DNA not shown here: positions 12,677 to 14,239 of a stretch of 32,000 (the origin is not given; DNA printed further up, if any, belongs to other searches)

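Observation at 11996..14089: Translationally coupled four-gene operon: 420-aa protein, RDxRG-repeat mini-protein, J-domain co-chaperone, 42-aa membrane peptide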

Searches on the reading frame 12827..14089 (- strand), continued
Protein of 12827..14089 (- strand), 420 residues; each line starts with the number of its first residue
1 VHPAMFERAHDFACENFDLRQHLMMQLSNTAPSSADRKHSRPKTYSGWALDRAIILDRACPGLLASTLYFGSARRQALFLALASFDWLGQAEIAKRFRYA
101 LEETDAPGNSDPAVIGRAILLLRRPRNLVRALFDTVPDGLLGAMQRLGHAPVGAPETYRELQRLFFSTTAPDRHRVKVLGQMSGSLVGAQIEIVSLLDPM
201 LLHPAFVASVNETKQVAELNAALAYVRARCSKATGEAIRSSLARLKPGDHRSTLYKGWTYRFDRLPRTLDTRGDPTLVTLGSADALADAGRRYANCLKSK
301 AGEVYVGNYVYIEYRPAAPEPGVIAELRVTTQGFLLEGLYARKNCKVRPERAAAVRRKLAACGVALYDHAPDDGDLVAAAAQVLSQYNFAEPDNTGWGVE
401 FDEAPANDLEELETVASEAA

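Call 42: search_dna_similar(query=window:12827-14020:-, collection=plasmids, mode=protein, max_evalue=0.001, max_rows=40)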
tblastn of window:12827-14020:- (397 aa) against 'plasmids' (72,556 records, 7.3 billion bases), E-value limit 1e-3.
Records with a match: 1; places in all: 1; records where one place covers at least 80% of the query: 0.
Best place of each record, by identity: <60% 1.
By first word of the organism name: Microvirga 1.
By predicted mobility (MOB-suite, as given by PLSDB): non-mobilizable 1.
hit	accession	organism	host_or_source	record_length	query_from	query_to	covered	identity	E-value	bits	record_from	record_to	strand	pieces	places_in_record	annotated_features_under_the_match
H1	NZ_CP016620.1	Microvirga ossetica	Vicia alpestris,cell culture,nodules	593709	24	343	71%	27.3%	4e-13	101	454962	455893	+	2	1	hypothetical protein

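Call 43: search_dna_similar(query=window:12827-14020:-, collection=phages, mode=protein, max_evalue=0.001, max_rows=20)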
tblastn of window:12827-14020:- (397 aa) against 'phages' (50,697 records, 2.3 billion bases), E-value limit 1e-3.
No match.

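Call 44: find_encoding_contigs(protein=P0273, flank=4000, max_places=2)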
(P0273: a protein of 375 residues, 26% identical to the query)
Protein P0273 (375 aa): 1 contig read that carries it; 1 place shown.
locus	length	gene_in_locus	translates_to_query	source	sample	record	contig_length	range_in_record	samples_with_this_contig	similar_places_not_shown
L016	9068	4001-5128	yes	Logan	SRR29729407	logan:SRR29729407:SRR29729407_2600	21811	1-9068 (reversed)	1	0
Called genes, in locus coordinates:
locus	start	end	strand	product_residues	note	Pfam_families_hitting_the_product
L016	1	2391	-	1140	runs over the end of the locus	-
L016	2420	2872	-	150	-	-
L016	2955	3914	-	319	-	-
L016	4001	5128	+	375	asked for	-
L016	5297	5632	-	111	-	-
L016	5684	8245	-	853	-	PF04851:ResIII (faint)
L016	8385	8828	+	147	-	-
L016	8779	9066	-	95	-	?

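Call 45: find_encoding_contigs(protein=P0278, flank=4000, max_places=2)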
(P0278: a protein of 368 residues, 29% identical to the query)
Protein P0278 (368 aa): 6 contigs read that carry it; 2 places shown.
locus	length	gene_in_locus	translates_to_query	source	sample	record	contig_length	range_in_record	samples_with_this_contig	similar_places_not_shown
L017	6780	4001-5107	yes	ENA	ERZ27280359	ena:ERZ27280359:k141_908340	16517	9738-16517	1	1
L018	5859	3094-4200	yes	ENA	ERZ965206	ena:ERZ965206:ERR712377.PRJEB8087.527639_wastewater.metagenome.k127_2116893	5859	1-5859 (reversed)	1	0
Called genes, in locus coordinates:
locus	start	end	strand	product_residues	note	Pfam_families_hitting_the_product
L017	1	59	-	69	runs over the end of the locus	-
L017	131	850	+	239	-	PF02586:SRAP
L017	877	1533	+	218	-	PF14337:Abi_alpha (weak)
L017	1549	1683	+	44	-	-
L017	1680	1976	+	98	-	-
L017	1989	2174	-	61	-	-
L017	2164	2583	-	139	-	-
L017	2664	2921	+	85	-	PF13560:HTH_31 (weak), PF01381:HTH_3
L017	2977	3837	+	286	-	-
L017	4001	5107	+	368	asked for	-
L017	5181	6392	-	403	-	-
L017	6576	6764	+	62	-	-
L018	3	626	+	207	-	?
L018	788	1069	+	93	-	-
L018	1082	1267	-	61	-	-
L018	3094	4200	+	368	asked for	-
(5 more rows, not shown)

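Call 46: find_encoding_contigs(protein=P0269, flank=4000, max_places=2)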
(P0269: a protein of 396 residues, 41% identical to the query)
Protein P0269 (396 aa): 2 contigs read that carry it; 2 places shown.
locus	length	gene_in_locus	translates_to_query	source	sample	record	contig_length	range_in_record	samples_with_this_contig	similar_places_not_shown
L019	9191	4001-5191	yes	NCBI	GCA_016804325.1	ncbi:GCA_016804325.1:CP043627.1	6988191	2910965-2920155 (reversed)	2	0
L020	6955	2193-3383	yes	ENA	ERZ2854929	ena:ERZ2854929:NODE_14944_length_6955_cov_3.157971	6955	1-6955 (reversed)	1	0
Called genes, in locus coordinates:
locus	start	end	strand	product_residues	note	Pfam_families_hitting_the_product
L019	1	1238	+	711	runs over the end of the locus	PF24389:ORC-CDC6-like (weak)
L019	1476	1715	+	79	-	PF00589:Phage_integrase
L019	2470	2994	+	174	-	-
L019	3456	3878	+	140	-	-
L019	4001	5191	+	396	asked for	-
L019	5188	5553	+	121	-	-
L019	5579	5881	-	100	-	-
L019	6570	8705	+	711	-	PF07715:Plug, PF00593:TonB_dep_Rec_b-barrel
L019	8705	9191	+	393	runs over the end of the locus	PF07786:HGSNAT_cat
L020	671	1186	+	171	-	-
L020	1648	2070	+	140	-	-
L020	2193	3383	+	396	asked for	-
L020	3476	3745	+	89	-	-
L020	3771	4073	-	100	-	-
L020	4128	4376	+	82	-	-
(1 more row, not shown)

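Call 49: search_protein_families(library=pfam, alignment_id=A2, max_evalue=1)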
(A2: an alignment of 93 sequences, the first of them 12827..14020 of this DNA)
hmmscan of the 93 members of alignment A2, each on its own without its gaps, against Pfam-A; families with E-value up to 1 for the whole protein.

A. member 1, window:12827-14020:- (397 aa): 1 family
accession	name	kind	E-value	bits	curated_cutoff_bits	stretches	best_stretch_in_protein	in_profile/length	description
PF06476.17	DUF1090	-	0.24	11.9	24.4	1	188-210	36-58/110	Protein of unknown function (DUF1090)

B. families by the number of members that match (of 93 scanned): 33 families (the first 25 are shown)
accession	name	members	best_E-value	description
PF19916.4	VMAP-M0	1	0.0011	vWA-MoxR associated protein middle region 0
PF18557.6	NepR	1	0.0015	Anti-sigma factor NepR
PF24399.1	DUF7543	1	0.0023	Family of unknown function (DUF7543)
PF16699.10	CSTF1_dimer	1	0.0086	Cleavage stimulation factor subunit 1, dimerisation domain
PF24965.1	TRS130_4HB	1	0.017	TRS130-like four helical bundle domain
PF17939.6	TetR_C_30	1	0.02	Tetracyclin repressor-like, C-terminal domain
PF19479.4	DUF6015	1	0.022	Family of unknown function (DUF6015)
PF13869.12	NUDIX_2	1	0.032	Nucleotide hydrolase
PF13384.12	HTH_23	1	0.034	Homeodomain-like domain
PF00388.25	PI-PLC-X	1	0.039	Phosphatidylinositol-specific phospholipase C, X domain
PF23129.1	DotZ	1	0.042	DotZ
PF04206.17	MtrE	1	0.052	Tetrahydromethanopterin S-methyltransferase, subunit E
PF03055.21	RPE65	1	0.061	Retinal pigment epithelial membrane protein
PF20758.2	2B_soluble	1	0.072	2B protein soluble domain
PF23621.1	BP74_N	1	0.08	BP74 N-terminal domain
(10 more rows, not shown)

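Call 50: find_encoding_contigs(protein=P0036, flank=10000, max_places=1)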
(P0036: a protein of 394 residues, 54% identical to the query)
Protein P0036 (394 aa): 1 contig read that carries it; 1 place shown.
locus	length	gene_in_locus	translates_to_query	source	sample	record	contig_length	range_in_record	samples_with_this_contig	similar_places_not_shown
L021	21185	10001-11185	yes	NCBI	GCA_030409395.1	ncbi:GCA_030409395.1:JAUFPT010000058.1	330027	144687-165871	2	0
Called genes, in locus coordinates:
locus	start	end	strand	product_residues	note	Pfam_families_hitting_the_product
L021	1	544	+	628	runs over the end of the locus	PF13667:ThiC-associated, PF01964:ThiC_Rad_SAM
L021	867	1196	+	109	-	-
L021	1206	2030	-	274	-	PF13230:GATase_4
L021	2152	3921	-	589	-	PF13522:GATase_6, PF13537:GATase_7, PF00733:Asn_synthase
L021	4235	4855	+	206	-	PF02798:GST_N, PF13417:GST_N_3, PF13409:GST_N_2, PF00043:GST_C (weak)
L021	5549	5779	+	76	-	-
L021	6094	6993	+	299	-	-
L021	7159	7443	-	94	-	PF20075:DUF6471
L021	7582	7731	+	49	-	-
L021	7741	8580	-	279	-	PF27146:Y4jL_N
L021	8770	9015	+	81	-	-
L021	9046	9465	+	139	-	PF00293:NUDIX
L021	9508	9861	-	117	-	-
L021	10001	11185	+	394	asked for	-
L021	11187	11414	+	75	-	-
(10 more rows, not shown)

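Call 51: find_encoding_contigs(protein=P0035, flank=10000, max_places=1)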
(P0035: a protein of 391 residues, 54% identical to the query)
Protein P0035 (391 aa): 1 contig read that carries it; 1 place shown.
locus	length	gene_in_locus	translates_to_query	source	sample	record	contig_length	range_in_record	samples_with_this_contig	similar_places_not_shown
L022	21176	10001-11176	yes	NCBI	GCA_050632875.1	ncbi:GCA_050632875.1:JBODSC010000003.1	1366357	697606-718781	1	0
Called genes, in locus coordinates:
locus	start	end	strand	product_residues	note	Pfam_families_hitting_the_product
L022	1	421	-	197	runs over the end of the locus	PF01636:APH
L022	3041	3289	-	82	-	-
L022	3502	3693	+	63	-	-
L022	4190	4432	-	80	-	-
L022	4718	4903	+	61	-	-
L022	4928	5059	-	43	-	-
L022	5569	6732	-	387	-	PF00589:Phage_integrase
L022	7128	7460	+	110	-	-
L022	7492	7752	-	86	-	-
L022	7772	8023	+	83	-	-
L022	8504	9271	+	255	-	PF01145:Band_7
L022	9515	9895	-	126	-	-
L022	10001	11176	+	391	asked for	-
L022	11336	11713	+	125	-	-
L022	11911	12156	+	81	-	PF21834:DUF6894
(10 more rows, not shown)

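Call 52: find_encoding_contigs(protein=P0001, flank=10000, max_places=3)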
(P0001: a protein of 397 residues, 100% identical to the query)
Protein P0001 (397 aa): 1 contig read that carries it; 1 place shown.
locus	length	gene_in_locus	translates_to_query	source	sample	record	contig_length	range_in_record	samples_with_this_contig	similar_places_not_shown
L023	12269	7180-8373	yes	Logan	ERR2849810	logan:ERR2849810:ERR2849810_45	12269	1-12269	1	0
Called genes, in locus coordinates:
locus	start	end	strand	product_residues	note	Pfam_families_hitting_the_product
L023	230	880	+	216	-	PF00072:Response_reg (weak), PF00196:GerE, PF08281:Sigma70_r4_2 (weak)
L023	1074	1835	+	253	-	PF00072:Response_reg (weak), PF00196:GerE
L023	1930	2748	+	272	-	PF00535:Glycos_transf_2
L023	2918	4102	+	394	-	PF24785:RXYLT1_C (weak)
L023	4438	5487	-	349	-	PF00589:Phage_integrase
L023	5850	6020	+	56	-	-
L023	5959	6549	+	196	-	-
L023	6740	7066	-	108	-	-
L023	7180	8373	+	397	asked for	-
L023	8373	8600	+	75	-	-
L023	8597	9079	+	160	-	-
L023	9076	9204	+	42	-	-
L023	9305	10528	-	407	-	-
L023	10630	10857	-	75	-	-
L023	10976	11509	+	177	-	-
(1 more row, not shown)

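Call 53: search_protein_families(library=phrogs, proteins=[window:12827-14020:-], max_evalue=0.05)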
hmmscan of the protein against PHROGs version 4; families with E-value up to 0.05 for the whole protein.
window:12827-14020:- (397 aa): 0 families

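Call 62: fold_search(model_id=the predicted structure, library=viral)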
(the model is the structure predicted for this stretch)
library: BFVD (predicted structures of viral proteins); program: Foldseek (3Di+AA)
matches with E <= 10: 232; with E <= 0.001: 5
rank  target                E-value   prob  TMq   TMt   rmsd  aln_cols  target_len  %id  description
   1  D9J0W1                8.7e-05  0.99  0.20  0.15  20.6       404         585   15  Gp163 [Brochothrix phage A9]
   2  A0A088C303            1.6e-04  1.00  0.19  0.21  14.5       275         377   13  (no name in the UniProt tables at hand)
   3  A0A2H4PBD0            1.8e-04  1.00  0.24  0.19  16.2       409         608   11  (no name in the UniProt tables at hand)
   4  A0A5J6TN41            2.9e-04  1.00  0.25  0.24  14.0       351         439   14  (no name in the UniProt tables at hand)
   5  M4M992                6.3e-04  1.00  0.22  0.20  14.6       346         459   12  (no name in the UniProt tables at hand)
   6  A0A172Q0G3            1.4e-03  0.99  0.21  0.17  12.0       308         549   11  PcfJ-like protein [Acinetobacter phage vB_AbaM_ME3]
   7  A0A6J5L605            1.4e-03  0.94  0.21  0.07  22.6       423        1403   14  PcfJ-like protein [uncultured Caudovirales phage]
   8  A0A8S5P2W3            1.9e-03  0.99  0.23  0.21  13.1       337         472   10  PcfJ like protein [Siphoviridae sp. ctQtc11]
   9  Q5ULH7                3.1e-03  0.90  0.22  0.18  22.7       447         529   11  Orf137 [Lactobacillus phage LP65]
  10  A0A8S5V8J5            4.0e-03  0.98  0.23  0.19  14.3       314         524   13  PcfJ like protein [Myoviridae sp. ctDzM5]
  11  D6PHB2                4.6e-03  1.00  0.20  0.39  10.3       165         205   13  (no name in the UniProt tables at hand)
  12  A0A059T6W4            6.1e-03  0.89  0.24  0.15  18.1       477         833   11  PcfJ domain-containing protein [Listeria phage LP-064]
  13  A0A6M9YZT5            6.1e-03  0.85  0.21  0.15  15.3       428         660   10  (no name in the UniProt tables at hand)
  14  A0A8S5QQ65            7.8e-03  0.96  0.21  0.16  14.4       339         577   10  PcfJ like protein [Caudovirales sp. ctkvU4]
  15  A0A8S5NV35            8.6e-03  0.94  0.20  0.17  12.1       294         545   14  PcfJ like protein [Myoviridae sp. ctiu99]
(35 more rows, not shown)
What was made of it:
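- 12827..14020 (-): A: 397-aa PcfJ-like protein. The longest ORF runs to GTG 14089 (420 aa). Foldseek against viral models returns more than 15 PcfJ-like proteins (call 62).
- Closest known: PcfJ of pCF10 and PcfJ-like proteins. Same: There are many Foldseek hits (call 62).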

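Call 65: find_related_loci(query=A1, collection=metagenome_contigs, flank=3500)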
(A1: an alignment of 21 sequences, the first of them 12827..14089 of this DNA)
Query A1 (420 aa) in metagenome_contigs; peptide patterns used: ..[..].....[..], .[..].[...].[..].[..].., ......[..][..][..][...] (x = any residue, [..] = any of these).
231 stretches matched a pattern; 9 encode a relative of the query (tblastn E <= 1e-3); 9 distinct loci.
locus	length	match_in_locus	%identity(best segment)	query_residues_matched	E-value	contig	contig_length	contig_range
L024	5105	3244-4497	86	3-420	0e+0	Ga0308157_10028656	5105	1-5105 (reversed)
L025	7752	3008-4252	69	6-420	0e+0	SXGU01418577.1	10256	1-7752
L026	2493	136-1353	56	12-420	1e-136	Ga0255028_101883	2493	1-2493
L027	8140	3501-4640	53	25-403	9e-118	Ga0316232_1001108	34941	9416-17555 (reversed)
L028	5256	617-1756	53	25-403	8e-118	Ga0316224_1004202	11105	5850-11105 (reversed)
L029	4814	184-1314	52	42-420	2e-113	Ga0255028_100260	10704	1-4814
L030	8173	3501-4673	50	23-411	6e-105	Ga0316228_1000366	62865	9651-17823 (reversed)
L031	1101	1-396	89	289-420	8e-80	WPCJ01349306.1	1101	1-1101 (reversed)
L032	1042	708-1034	42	25-133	5e-20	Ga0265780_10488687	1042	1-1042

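Call 69: search_protein_families(library=pfam, proteins=[L017:2164-2583:-, L012:6306-6947:+, L017:2977-3837:+, L017:5181-6392:-, L016:2955-3914:-, L014:4081-4833:-], max_evalue=0.1)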
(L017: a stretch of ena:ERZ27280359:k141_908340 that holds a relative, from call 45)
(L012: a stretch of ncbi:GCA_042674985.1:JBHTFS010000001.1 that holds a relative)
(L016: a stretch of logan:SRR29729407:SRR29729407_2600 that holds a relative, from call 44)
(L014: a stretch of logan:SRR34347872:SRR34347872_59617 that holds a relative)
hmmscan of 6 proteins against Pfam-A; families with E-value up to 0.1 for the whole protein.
L017:2164-2583:- (139 aa): 0 families

L012:6306-6947:+ (213 aa): 0 families

L017:2977-3837:+ (286 aa): 0 families

L017:5181-6392:- (403 aa): 4 families
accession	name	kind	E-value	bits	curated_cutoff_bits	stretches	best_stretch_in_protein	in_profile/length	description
PF00805.28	Pentapeptide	-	1.8e-66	219.5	20.2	9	172-210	1-39/40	Pentapeptide repeats (8 copies)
PF13599.13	Pentapeptide_4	-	5.4e-28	97.3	38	6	152-218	11-77/78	Pentapeptide repeat region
PF13576.12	Pentapeptide_3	-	2.9e-26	91.8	27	4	303-344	3-47/48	Pentapeptide repeats (9 copies)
PF25296.1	Decapeptide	-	0.00031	21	45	0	50-97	24-71/74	Decapeptide repeat region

L016:2955-3914:- (319 aa): 0 families

L014:4081-4833:- (250 aa): 0 families

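Call 105: find_encoding_contigs(protein=P0120, flank=4000, max_places=1)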
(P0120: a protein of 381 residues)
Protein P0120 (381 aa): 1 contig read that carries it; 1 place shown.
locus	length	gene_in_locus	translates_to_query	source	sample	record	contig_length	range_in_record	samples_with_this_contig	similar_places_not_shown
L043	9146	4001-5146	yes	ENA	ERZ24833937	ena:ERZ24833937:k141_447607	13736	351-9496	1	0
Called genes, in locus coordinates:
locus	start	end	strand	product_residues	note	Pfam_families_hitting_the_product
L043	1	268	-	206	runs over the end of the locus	?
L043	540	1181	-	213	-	-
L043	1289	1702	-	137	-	-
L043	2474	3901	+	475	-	-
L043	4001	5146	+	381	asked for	-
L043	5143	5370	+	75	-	-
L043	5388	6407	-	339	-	PF13280:WYL (weak), PF25583:WCX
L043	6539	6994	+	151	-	-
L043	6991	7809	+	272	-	-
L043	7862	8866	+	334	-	-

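Call 106: find_encoding_contigs(protein=P0122, flank=4000, max_places=1)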
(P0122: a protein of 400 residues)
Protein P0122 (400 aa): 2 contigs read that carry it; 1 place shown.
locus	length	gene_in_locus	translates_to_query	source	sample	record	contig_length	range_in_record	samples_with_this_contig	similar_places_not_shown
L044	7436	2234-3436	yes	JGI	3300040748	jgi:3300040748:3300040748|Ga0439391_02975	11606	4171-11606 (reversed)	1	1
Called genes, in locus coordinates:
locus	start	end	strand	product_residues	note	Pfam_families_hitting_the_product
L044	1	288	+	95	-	?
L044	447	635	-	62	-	-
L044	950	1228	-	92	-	PF14020:DUF4236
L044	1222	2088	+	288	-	PF00520:Ion_trans, PF07885:Ion_trans_2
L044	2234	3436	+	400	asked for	-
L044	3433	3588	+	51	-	-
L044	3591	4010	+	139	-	-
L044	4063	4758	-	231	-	PF08239:SH3_3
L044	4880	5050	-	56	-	-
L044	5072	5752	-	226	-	PF04307:YdjM (weak)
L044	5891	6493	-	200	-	-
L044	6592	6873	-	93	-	PF14026:SCO4226-like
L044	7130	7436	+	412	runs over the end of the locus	PF13400:Tad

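Call 107: find_encoding_contigs(protein=P0259, flank=4000, max_places=1)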
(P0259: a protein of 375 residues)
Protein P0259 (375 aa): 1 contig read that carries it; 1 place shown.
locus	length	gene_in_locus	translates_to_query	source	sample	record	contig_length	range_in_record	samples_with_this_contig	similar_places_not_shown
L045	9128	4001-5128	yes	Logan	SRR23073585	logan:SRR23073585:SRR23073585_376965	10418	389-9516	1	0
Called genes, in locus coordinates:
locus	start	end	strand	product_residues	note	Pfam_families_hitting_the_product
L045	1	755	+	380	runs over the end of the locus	?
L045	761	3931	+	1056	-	PF00580:UvrD-helicase, PF13245:AAA_19, PF13361:UvrD_C, PF13538:UvrD_C_2 (faint), PF12705:PDDEXK_1 (weak)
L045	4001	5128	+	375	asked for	-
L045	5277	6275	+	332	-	PF13280:WYL, PF25583:WCX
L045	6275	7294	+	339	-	-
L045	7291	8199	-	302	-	PF00929:RNase_T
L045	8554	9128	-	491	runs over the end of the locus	?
